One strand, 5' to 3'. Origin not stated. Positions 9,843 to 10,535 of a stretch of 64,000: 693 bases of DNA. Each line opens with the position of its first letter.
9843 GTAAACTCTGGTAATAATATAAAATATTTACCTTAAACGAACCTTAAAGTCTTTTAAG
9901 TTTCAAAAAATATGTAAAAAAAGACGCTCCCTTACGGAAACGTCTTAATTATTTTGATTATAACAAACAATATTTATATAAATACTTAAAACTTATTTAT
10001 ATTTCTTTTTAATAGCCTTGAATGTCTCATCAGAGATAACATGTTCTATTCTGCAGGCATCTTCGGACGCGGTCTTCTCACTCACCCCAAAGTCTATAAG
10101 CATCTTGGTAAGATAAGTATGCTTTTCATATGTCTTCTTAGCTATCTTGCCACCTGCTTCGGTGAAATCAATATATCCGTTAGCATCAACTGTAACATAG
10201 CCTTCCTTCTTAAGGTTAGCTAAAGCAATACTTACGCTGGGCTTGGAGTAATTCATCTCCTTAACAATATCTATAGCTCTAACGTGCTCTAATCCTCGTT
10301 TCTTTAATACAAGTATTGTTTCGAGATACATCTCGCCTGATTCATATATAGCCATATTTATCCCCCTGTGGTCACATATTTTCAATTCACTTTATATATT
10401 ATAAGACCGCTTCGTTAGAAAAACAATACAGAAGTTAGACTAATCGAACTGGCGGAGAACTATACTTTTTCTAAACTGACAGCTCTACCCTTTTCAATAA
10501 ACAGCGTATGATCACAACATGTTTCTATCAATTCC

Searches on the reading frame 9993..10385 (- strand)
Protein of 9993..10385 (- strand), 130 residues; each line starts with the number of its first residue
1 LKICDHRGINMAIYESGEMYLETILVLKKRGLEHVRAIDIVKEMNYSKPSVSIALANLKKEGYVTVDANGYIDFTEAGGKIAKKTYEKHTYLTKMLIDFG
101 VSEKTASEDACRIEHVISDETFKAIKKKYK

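Call 7: search_protein_families(library=pfam, proteins=[window:9993-10385:-])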
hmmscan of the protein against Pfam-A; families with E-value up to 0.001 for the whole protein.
window:9993-10385:- (130 aa): 4 families
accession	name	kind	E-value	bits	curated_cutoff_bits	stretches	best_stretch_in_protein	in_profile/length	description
PF02742.21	Fe_dep_repr_C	-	1.2e-13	51.3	27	1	75-128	1-55/70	Iron dependent repressor, metal binding and dimerisation domain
PF01325.25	Fe_dep_repress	-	7.7e-10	39.3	26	1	15-66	4-54/60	Iron dependent repressor, N-terminal DNA binding domain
PF12802.13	MarR_2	-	6.5e-05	23.4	27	1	29-66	16-52/61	MarR family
PF10007.15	DUF2250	-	0.00063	20.2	24.4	1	18-91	8-79/93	Uncharacterized protein conserved in archaea (DUF2250)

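Call 16: search_solved_structures(query=window:9993-10355:-, show_alignments=3)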
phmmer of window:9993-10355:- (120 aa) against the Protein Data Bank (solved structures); distinct sequences matched with E-value up to 0.001: 25.
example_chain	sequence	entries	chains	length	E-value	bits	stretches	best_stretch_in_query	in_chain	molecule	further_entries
1g3y_A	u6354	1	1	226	8.6e-13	51.8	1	4-117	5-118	DIPHTHERIA TOXIN REPRESSOR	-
3glx_A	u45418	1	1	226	1.2e-12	51.4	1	4-117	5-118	Diphtheria toxin repressor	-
1bi0_A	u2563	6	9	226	1.2e-12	51.4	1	4-117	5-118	DIPHTHERIA TOXIN REPRESSOR | DIPHTHERIA TOX REPRESSOR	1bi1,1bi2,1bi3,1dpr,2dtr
1c0w_A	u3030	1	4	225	1.2e-12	51.4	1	5-117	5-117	DIPHTHERIA TOXIN REPRESSOR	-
1fwz_A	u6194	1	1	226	2.3e-12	50.5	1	4-117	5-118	DIPHTHERIA TOXIN REPRESSOR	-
1b1b_A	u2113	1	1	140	3.3e-12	50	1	5-115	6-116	PROTEIN (IRON DEPENDENT REGULATOR)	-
7b25_A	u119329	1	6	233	3.3e-12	49.9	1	5-113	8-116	DtxR family iron (Metal) dependent repressor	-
2isy_A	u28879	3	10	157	4.6e-12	49.5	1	5-115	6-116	Iron-dependent repressor ideR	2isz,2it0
7b1v_A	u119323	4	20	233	6.4e-12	49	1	5-113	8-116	DtxR family iron (Metal) dependent repressor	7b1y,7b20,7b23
1fx7_A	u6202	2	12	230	8.7e-12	48.6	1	5-115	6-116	IRON-DEPENDENT REPRESSOR IDER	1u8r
1f5t_A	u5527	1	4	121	1.5e-11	47.8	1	4-117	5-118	DIPHTHERIA TOXIN REPRESSOR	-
1p92_A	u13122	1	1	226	3e-11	46.9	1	4-117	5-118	Diphtheria toxin repressor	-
1g3s_A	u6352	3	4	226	3.2e-11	46.8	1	4-117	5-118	DIPHTHERIA TOXIN REPRESSOR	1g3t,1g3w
1ddn_A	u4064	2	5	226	6.1e-11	45.9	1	4-117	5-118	DIPHTHERIA TOX REPRESSOR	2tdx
2qq9_A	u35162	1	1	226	1e-10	45.2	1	6-117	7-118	Diphtheria toxin repressor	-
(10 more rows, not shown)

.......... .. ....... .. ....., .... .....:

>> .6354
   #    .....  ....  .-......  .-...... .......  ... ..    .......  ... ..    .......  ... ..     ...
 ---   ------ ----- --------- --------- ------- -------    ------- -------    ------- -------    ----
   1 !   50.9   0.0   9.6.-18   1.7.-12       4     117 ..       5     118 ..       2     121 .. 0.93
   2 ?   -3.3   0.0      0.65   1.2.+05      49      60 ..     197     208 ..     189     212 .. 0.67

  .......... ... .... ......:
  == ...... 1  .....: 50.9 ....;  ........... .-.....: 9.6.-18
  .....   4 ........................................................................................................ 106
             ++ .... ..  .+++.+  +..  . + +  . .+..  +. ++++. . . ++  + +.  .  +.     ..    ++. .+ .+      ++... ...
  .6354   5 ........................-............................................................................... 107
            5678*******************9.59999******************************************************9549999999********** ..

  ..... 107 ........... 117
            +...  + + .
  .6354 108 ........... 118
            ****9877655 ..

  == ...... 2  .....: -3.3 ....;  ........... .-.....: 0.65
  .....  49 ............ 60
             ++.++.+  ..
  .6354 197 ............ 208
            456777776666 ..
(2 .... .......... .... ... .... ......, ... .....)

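Call 18: find_homologous_proteins(query=window:9993-10355:-)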
Query window:9993-10355:- (120 aa): 7996 proteins with E <= 0.001 among 8000 candidates; the best 120 are listed.
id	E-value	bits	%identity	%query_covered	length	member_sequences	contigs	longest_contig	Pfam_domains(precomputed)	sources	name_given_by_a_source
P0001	2.7e-67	242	96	100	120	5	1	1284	PF02742.22,PF01325.26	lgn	-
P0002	3.8e-67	241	95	100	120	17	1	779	PF02742.22,PF01325.26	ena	-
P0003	5.9e-62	225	88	100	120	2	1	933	PF02742.22,PF01325.26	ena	-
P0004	1.3e-59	217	85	100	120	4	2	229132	PF12802.14,PF02742.22,PF01325.26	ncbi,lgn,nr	ncbi:MAG: metal-dependent transcriptional regulator [Lachnospiraceae bacterium]|nr:metal-dependent t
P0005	2.2e-55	203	82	100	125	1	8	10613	PF02742.22,PF01325.26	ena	-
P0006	2.7e-55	203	82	100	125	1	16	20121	PF02742.22,PF01325.26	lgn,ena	-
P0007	2.8e-55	203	82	96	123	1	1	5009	PF02742.22,PF01325.26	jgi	-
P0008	3.2e-55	203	82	100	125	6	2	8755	PF01022.27,PF02742.22,PF01325.26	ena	-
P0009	3.9e-55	203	82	100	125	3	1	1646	PF02742.22,PF01325.26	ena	-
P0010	4.5e-55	202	81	100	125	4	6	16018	PF02742.22,PF01325.26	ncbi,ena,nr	ncbi:MAG: metal-dependent transcriptional regulator [Lachnospiraceae bacterium]|nr:metal-dependent t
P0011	5.9e-55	202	81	100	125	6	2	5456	PF02742.22,PF01325.26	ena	-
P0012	6.6e-55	202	81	100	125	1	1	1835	PF02742.22,PF01325.26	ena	-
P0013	7.1e-55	202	81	100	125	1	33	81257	PF02742.22,PF01325.26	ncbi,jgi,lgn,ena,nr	ncbi:iron (metal) dependent repressor, DtxR family [Lachnospiraceae bacterium G41]|jgi:Mn-dependent 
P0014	7.2e-55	202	81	100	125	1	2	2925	PF02742.22,PF01325.26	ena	-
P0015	1.0e-54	201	81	100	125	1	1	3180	PF02742.22,PF01325.26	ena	-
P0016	1.0e-54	201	85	98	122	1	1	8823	PF02742.22,PF01325.26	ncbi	-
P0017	1.0e-54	201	81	100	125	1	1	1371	PF02742.22,PF01325.26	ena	-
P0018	1.1e-54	201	80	100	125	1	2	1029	PF02742.22,PF01325.26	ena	-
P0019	1.5e-54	201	85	98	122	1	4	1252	PF02742.22,PF01325.26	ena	-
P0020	2.5e-54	200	80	100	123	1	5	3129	PF02742.22,PF01325.26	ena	-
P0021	2.7e-54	200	80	100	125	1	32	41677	PF02742.22,PF01325.26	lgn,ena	-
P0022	2.8e-54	200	81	100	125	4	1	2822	PF02742.22,PF01325.26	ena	-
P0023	3.4e-54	200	79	100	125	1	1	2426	PF02742.22,PF01325.26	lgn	-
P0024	4.0e-54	199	80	100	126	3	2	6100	PF02742.22,PF01325.26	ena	-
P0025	4.1e-54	199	79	100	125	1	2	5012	PF02742.22,PF01325.26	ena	-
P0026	4.2e-54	199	79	100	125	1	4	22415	PF02742.22,PF01325.26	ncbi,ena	-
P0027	4.6e-54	199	84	98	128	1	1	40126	PF02742.22,PF01325.26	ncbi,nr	ncbi:MAG: metal-dependent transcriptional regulator [Lachnospiraceae bacterium]|nr:metal-dependent t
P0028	4.9e-54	199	79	100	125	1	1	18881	PF02742.22,PF01325.26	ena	-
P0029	6.3e-54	199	79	100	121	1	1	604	PF02742.22,PF01325.26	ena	-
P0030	9.4e-54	198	80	100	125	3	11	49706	PF02742.22,PF01325.26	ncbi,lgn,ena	-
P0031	1.2e-53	198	80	100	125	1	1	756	PF02742.22,PF01325.26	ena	-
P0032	1.3e-53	198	79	100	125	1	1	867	PF02742.22,PF01325.26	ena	-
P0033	1.9e-53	197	80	100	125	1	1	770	PF02742.22,PF01325.26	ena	-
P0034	2.3e-53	197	79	100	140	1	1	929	PF02742.22,PF01325.26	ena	-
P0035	3.6e-53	196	78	100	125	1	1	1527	PF02742.22,PF01325.26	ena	-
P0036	5.5e-53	196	80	100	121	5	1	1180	PF02742.22,PF01325.26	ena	-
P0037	1.0e-52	195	78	100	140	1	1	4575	PF02742.22,PF01325.26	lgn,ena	-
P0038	7.0e-52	192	79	99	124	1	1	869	PF02742.22,PF01325.26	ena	-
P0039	1.1e-51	192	76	100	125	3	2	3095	PF02742.22,PF01325.26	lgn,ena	-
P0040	1.4e-51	191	76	100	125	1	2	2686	PF02742.22,PF01325.26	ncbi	-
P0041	2.3e-51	190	76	100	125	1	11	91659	PF02742.22,PF01325.26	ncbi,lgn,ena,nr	ncbi:MAG: metal-dependent transcriptional regulator [Lachnospiraceae bacterium]|nr:metal-dependent t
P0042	3.9e-51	190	77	100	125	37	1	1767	PF02742.22,PF01325.26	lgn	-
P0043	1.5e-50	188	76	100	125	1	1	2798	PF02742.22,PF01325.26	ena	-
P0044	6.3e-50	186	81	93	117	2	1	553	PF02742.22,PF01325.26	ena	-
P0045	4.6e-49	183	74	100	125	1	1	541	PF02742.22,PF01325.26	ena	-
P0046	8.0e-47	176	73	99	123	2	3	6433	PF12802.14,PF02742.22,PF01325.26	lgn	-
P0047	2.3e-45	171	69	98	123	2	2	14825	PF12802.14,PF02742.22,PF01325.26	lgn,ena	-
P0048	2.3e-44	168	74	98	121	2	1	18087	PF12802.14,PF02742.22,PF01325.26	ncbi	-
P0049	3.9e-44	167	72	98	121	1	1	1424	PF02742.22,PF01325.26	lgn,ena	-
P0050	5.7e-44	167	72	98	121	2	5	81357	PF12802.14,PF02742.22,PF01325.26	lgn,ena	-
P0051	5.8e-44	167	69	98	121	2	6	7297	PF12802.14,PF02742.22,PF01325.26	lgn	-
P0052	3.6e-43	164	73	98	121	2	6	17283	PF02742.22,PF01325.26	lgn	-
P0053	5.2e-42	160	68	98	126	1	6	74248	PF02742.22,PF01325.26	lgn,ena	-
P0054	1.7e-41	159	69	98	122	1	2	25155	PF02742.22,PF01325.26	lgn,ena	-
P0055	5.8e-41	157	68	98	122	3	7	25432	PF02742.22,PF01325.26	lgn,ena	-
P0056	7.5e-41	157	63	99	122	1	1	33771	PF02742.22,PF01325.26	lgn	-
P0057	8.6e-41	156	66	98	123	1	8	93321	PF02742.22,PF01325.26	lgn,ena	-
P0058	1.5e-40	156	66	100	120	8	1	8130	PF02742.22,PF01325.26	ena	-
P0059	1.7e-40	156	66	98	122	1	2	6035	PF02742.22,PF01325.26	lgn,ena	-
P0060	2.4e-40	155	66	97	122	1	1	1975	PF02742.22,PF01325.26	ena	-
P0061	3.4e-40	155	66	97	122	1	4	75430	PF02742.22,PF01325.26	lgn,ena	-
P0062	4.5e-40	154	66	99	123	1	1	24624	PF02742.22,PF01325.26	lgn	-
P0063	4.6e-40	154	66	99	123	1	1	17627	PF02742.22,PF01325.26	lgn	-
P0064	8.3e-40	153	67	98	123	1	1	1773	PF02742.22,PF01325.26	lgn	-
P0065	9.6e-40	153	64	97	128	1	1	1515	PF02742.22,PF01325.26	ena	-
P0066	1.0e-39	153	65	99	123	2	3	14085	PF02742.22,PF01325.26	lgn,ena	-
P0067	1.2e-39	153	66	98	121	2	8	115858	PF12802.14,PF02742.22,PF01325.26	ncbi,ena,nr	ncbi:MAG: metal-dependent transcriptional regulator [Oscillospiraceae bacterium]|nr:metal-dependent 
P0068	1.5e-39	152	66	98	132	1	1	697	PF02742.22,PF01325.26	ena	-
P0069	1.6e-39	152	66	98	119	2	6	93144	PF02742.22,PF01325.26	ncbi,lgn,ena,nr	ncbi:MAG: metal-dependent transcriptional regulator [Erysipelotrichaceae bacterium]|nr:metal-depende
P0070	2.7e-39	152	63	98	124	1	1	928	PF02742.22,PF01325.26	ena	-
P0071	3.0e-39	151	66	98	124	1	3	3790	PF12802.14,PF02742.22,PF01325.26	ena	-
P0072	3.2e-39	151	66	98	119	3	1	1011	PF02742.22,PF01325.26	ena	-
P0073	3.4e-39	151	66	99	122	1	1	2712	PF12802.14,PF02742.22,PF01325.26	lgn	-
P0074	5.8e-39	151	64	100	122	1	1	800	PF12802.14,PF02742.22,PF01325.26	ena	-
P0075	8.3e-39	150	66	98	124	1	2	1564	PF12802.14,PF02742.22,PF01325.26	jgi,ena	jgi:Mn-dependent DtxR family transcriptional regulator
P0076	8.5e-39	150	63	99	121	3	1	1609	PF12802.14,PF02742.22,PF01325.26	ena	-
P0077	1.1e-38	150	65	100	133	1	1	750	PF02742.22,PF01325.26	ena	-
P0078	1.2e-38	150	65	98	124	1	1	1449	PF12802.14,PF02742.22,PF01325.26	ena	-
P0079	1.2e-38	150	66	97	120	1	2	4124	PF02742.22,PF01325.26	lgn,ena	-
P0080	1.2e-38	150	62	100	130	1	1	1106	PF12802.14,PF02742.22,PF01325.26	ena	-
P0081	1.5e-38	149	62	98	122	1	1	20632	PF02742.22,PF01325.26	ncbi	-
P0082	1.6e-38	149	65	98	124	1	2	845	PF12802.14,PF02742.22,PF01325.26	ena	-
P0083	2.3e-38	149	64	98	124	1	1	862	PF02742.22,PF01325.26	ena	-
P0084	2.5e-38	149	66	99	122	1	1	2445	PF12802.14,PF02742.22,PF01325.26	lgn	-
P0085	2.8e-38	148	61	99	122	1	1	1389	PF02742.22,PF01325.26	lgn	-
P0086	3.0e-38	148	61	99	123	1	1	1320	PF12802.14,PF02742.22,PF01325.26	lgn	-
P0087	3.2e-38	148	66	98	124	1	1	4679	PF02742.22,PF01325.26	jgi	-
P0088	3.8e-38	148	63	100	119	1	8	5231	PF12802.14,PF02742.22,PF01325.26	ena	-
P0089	4.3e-38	148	64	98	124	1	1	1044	PF12802.14,PF02742.22,PF01325.26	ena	-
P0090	4.3e-38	148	63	98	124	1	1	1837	PF12802.14,PF02742.22,PF01325.26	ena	-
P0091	4.4e-38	148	61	100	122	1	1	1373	PF02742.22,PF01325.26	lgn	-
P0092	4.9e-38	148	64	98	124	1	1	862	PF12802.14,PF02742.22,PF01325.26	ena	-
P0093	4.9e-38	148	64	98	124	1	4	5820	PF12802.14,PF02742.22,PF01325.26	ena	-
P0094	5.1e-38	148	64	98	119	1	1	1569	PF02742.22,PF24034.2,PF01325.26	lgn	-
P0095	5.8e-38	147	65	97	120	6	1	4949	PF02742.22,PF01325.26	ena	-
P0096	5.9e-38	147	61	98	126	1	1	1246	PF02742.22,PF01325.26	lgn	-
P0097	6.0e-38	147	61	100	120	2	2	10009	PF12802.14,PF02742.22,PF01325.26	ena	-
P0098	7.5e-38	147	62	100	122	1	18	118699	PF02742.22,PF01325.26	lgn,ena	-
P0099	7.5e-38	147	60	91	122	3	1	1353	PF02742.22,PF01325.26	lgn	-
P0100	7.7e-38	147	62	100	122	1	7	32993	PF02742.22,PF01325.26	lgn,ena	-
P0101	1.0e-37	147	61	99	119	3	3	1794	PF12802.14,PF02742.22,PF13545.13,PF01325.26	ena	-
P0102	1.0e-37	147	62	100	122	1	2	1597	PF02742.22,PF01325.26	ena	-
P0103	1.1e-37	147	62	100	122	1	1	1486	PF02742.22,PF01325.26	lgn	-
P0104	1.4e-37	146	61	100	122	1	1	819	PF02742.22,PF01325.26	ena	-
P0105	1.4e-37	146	64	98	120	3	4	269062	PF12802.14,PF02742.22,PF01325.26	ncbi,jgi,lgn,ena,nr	ncbi:MAG: metal-dependent transcriptional regulator [Clostridia bacterium]|nr:metal-dependent transc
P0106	1.6e-37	146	65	98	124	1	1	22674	PF02742.22,PF01325.26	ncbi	-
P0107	1.6e-37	146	64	98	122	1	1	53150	PF02742.22,PF01325.26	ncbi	-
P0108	1.8e-37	146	61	100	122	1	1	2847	PF02742.22,PF01325.26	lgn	-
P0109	1.8e-37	146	61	100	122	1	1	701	PF02742.22,PF01325.26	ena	-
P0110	1.8e-37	146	61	100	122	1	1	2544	PF02742.22,PF01325.26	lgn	-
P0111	2.3e-37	145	64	98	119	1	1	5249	PF13412.13,PF12802.14,PF02742.22,PF01325.26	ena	-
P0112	2.3e-37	145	63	100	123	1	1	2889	PF02742.22,PF01325.26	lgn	-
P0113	2.7e-37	145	62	98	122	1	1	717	PF02742.22,PF01325.26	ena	-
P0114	2.8e-37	145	62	98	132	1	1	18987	PF02742.22,PF01325.26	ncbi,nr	ncbi:MAG: metal-dependent transcriptional regulator [Eubacteriales bacterium]|nr:metal-dependent tra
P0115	2.9e-37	145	62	98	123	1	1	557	PF02742.22,PF01325.26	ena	-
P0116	3.0e-37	145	65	98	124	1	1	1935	PF12802.14,PF02742.22,PF01325.26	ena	-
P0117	3.1e-37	145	62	99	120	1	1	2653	PF12802.14,PF02742.22,PF01325.26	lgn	-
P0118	3.3e-37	145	62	100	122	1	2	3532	PF13412.13,PF12802.14,PF02742.22,PF01325.26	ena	-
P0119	3.6e-37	145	63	100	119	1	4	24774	PF02742.22,PF01325.26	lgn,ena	-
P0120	3.8e-37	145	63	98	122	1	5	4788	PF12802.14,PF02742.22,PF01325.26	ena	-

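Call 20: find_related_loci(query=A1, collection=genome_contigs, flank=10000)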
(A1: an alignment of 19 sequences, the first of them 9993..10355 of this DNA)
Query A1 (120 aa) in genome_contigs; peptide patterns used: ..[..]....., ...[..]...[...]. (x = any residue, [..] = any of these).
600 stretches matched a pattern (row limit reached: there are more); 596 encode a relative of the query (tblastn E <= 1e-3); the best 80 are kept; 80 distinct loci.
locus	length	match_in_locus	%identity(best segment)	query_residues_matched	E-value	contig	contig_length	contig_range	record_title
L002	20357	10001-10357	61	1-120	3e-45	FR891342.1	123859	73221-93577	Clostridium sp. CAG:964 genomic scaffold, scf156, whole genome shotgun sequence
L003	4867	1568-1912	60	1-116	4e-44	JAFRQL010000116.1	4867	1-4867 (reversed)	MAG: Bacillota bacterium isolate RGIG2707 Goat_Omasum-4__c318163, whole genome shotgun sequence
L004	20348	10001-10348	59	1-117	6e-44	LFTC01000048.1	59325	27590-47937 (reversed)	MAG: Clostridiales bacterium DTU083 scaffold13716, whole genome shotgun sequence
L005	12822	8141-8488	59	1-117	5e-43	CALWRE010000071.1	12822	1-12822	MAG: uncultured Lachnospiraceae bacterium isolate E07__bin214 genome assembly, contig: E07__k127_6385051, whole genome s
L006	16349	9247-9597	62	1-118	3e-43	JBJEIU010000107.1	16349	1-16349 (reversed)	MAG: Hominilimicola sp. isolate PUUB57_bin.024 NODE_1846_length_16349_cov_4.845219, whole genome shotgun sequence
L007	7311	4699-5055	61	1-120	9e-43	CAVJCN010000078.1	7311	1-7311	Absicoccus sp. isolate H07677-L1_cleanbin_000022 genome assembly, contig: Spades_H07677-L1_contig_6477, whole genome sho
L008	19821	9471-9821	61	1-118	9e-43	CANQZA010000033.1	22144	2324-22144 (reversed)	MAG: uncultured Clostridia bacterium isolate Lapin-014__bin7 genome assembly, contig: Lapin-014__NODE_1891_length_22144_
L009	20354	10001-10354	60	1-119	1e-42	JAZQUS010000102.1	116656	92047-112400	MAG: Eubacteriales bacterium isolate T1900045180_TC20190176.MAGScoT_cleanbin_000012 SGB_5227_k141_639007, whole genome s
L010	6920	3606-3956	59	3-120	2e-42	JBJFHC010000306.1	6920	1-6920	MAG: Erysipelotrichaceae bacterium isolate PUUB45_bin.007 NODE_8902_length_6920_cov_6.951202, whole genome shotgun seque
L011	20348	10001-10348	60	1-117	3e-42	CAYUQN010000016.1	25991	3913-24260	MAG TPA_asm: uncultured Oscillospiraceae bacterium isolate SRP350583_co2_140 genome assembly, contig: NODE_2542_length_2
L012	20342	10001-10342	63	1-115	3e-42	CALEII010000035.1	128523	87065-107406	MAG TPA_asm: uncultured Clostridia bacterium isolate SRR6425774_bin.99_CONCOCT_v1.1_MAG genome assembly, contig: ERZ1767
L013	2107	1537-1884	62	1-117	1e-42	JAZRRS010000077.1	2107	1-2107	MAG: Faecousia sp. isolate T1900045352_YK20190042.MAGScoT_cleanbin_000079 SGB_6764_k141_806992, whole genome shotgun seq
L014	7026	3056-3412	63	1-120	3e-42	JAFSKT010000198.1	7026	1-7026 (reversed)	MAG: Lachnospiraceae bacterium isolate RGIG3232 Goat_Reticulum-2__c534361, whole genome shotgun sequence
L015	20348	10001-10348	62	1-117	3e-42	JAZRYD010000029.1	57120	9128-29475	MAG: Acutalibacteraceae bacterium isolate T1900044950_TA20190003.MAGScoT_cleanbin_000030 SGB_3597_k141_2036686, whole ge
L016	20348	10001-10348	62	1-117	2e-42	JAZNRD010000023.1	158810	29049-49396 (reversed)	MAG: Acutalibacteraceae bacterium isolate T1900044819_TS20190285.MAGScoT_cleanbin_000005 SGB_2835_k141_584110, whole gen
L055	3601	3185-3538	56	1-119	1e-40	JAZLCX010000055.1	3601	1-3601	MAG: Eubacteriales bacterium isolate T1900045044_TC20190037.MAGScoT_cleanbin_000015 SGB_4492_k141_3670435, whole genome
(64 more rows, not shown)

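Call 57: search_protein_families(library=pfam, proteins=[L055:525-2564:+], max_evalue=0.0001)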
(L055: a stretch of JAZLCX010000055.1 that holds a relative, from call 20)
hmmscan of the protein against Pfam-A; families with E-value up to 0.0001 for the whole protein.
L055:525-2564:+ (679 aa): 0 families

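Call 73: find_encoding_contigs(protein=P0004, flank=10000, max_places=1)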
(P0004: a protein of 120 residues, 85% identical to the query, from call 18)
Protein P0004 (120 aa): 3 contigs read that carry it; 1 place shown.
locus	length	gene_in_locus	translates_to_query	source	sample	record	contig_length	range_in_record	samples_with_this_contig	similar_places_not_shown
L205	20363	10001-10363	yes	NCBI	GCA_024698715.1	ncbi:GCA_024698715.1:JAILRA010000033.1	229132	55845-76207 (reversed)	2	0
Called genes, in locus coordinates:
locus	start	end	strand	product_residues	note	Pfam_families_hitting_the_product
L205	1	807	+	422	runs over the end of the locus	PF00275:EPSP_synthase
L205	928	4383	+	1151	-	PF02811:PHP, PF07733:DNA_pol3_alpha, PF17657:DNA_pol3_finger, PF14579:HHH_6, PF01336:tRNA_anti-codon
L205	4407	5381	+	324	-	PF00365:PFK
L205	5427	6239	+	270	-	PF22435:MRM3-like_sub_bind, PF08032:SpoU_sub_bind (faint), PF00588:SpoU_methylase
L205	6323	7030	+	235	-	PF00005:ABC_tran, PF13304:AAA_21 (faint)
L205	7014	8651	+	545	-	-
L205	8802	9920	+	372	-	PF00248:Aldo_ket_red, PF13183:Fer4_8 (faint), PF13187:Fer4_9, PF13237:Fer4_10 (faint), PF13534:Fer4_17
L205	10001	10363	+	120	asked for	PF01325:Fe_dep_repress, PF12802:MarR_2 (faint), PF02742:Fe_dep_repr_C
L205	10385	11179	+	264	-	PF03446:NAD_binding_2, PF03807:F420_oxidored, PF14748:P5CR_dimer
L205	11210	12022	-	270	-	PF01416:PseudoU_synth_1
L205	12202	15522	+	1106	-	-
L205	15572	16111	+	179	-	PF13828:DUF4190 (weak)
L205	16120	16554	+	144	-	PF10825:DUF2752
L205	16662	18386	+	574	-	PF02878:PGM_PMM_I, PF02879:PGM_PMM_II, PF02880:PGM_PMM_III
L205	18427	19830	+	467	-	PF00535:Glycos_transf_2 (weak), PF13641:Glyco_tranf_2_3 (faint), PF00535:Glycos_transf_2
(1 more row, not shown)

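Call 76: search_protein_families(library=ncbifam, proteins=[window:9993-10355:-], max_evalue=0.00001)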
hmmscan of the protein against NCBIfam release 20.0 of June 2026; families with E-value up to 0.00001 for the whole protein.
window:9993-10355:- (120 aa): 4 families
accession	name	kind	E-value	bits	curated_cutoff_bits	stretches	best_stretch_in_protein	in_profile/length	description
NF008273.0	PRK11050.1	equivalog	1.3e-20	73.6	153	1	9-117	40-147/156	manganese-binding transcriptional regulator MntR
NF053665.1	TransRegDtxRActin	equivalog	3.3e-15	56.2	290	1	5-111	6-112/233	iron-dependent transcriptional repressor DtxR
NF003025.0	PRK03902.1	equivalog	9.5e-12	45.1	138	1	5-116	4-114/142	transcriptional regulator MntR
NF047407.1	TransRegMntRTherm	equivalog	2.8e-07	30.4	350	1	3-113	6-122/227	manganese-dependent transcriptional regulator MntR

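Call 77: predict_structure(alignment_id=A1)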
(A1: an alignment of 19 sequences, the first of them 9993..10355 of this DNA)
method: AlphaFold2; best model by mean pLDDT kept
length: 120 residues; sequences in the alignment: 19
mean_pLDDT: 91.6   pTM: 0.82
mean pLDDT of the five models: 91.6, 91.4, 91.1, 90.6, 90.3
residues with pLDDT >= 90: 100; 70-90: 14; 50-70: 4; < 50: 2
segments of 3 or more residues with pLDDT < 50: none
pLDDT, mean of each block of 10 residues (from residue 1): 69 96 95 91 93 96 97 95 96 95 90 87
secondary structure, 60 per line:
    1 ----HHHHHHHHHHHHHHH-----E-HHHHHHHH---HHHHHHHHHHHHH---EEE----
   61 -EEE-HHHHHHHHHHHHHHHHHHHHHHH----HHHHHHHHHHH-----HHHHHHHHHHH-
elements in order: H5-19 H27-34 H38-50 E54-56 E62-64 H66-88 H93-103 H109-119

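Call 79: fold_search(model_id=the predicted structure, library=pdb)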
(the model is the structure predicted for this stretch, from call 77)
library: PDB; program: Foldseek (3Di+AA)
matches with E <= 10: 1669; with E <= 0.001: 90
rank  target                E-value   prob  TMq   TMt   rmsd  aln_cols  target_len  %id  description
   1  2it0_C                4.8e-08  1.00  0.86  0.76   1.4       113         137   28  Crystal structure of a two-domain IdeR-DNA complex crystal form II (released 2007-02-13)
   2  1f5t_A                6.6e-08  1.00  0.89  0.89   1.3       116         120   30  DIPHTHERIA TOX REPRESSOR (C102D MUTANT) COMPLEXED WITH NICKEL AND DTXR CONSENSUS BINDING SEQUENCE (released 2000-09-25)
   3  3glx                  1.0e-07  1.00  0.87  0.51   1.3       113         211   31  Crystal Structure Analysis of the DtxR(E175K) complexed with Ni(II) (released 2009-06-09)
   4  1ddn_A                1.0e-07  1.00  0.86  0.87   1.3       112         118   30  DIPHTHERIA TOX REPRESSOR (C102D MUTANT)/TOX DNA OPERATOR COMPLEX (released 1998-10-14)
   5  1c0w_A                1.0e-07  1.00  0.86  0.61   1.4       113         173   31  CRYSTAL STRUCTURE OF THE COBALT-ACTIVATED DIPHTHERIA TOXIN REPRESSOR-DNA COMPLEX REVEALS A METAL BINDING SH-LIKE DOMAI (released 2000-07-22)
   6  1bi2_A                1.0e-07  1.00  0.86  0.49   1.2       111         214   31  STRUCTURE OF APO-AND HOLO-DIPHTHERIA TOXIN REPRESSOR (released 1999-06-22)
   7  1bi2_B                1.2e-07  1.00  0.88  0.77   1.3       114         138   31  STRUCTURE OF APO-AND HOLO-DIPHTHERIA TOXIN REPRESSOR (released 1999-06-22)
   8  1g3y                  1.3e-07  1.00  0.88  0.51   1.2       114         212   31  ARG80ALA DTXR (released 2001-10-25)
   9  7b1y_A                1.3e-07  1.00  0.85  0.75   1.4       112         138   30  DtxR-like iron-dependent regulator IdeR complexed with cobalt and its consensus DNA-binding sequence (released 2021-03-03)
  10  1u8r_H                1.5e-07  1.00  0.87  0.48   3.3       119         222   28  Crystal Structure of an IdeR-DNA Complex Reveals a Conformational Change in Activated IdeR for Base-specific Interacti (released 2004-10-05)
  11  1c0w_B                1.6e-07  1.00  0.86  0.48   1.4       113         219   31  CRYSTAL STRUCTURE OF THE COBALT-ACTIVATED DIPHTHERIA TOXIN REPRESSOR-DNA COMPLEX REVEALS A METAL BINDING SH-LIKE DOMAI (released 2000-07-22)
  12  7b1y_B                1.6e-07  1.00  0.86  0.47   1.3       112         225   30  DtxR-like iron-dependent regulator IdeR complexed with cobalt and its consensus DNA-binding sequence (released 2021-03-03)
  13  1fx7_A                1.9e-07  1.00  0.86  0.46   1.4       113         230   28  CRYSTAL STRUCTURE OF THE IRON-DEPENDENT REGULATOR (IDER) FROM MYCOBACTERIUM TUBERCULOSIS (released 2001-03-07)
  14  1g3t_B                2.1e-07  1.00  0.86  0.75   1.2       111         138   30  CYS102SER DTXR (released 2001-10-25)
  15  1bi1                  2.1e-07  1.00  0.87  0.50   1.3       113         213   31  STRUCTURE OF APO-AND HOLO-DIPHTHERIA TOXIN REPRESSOR (released 1999-06-22)
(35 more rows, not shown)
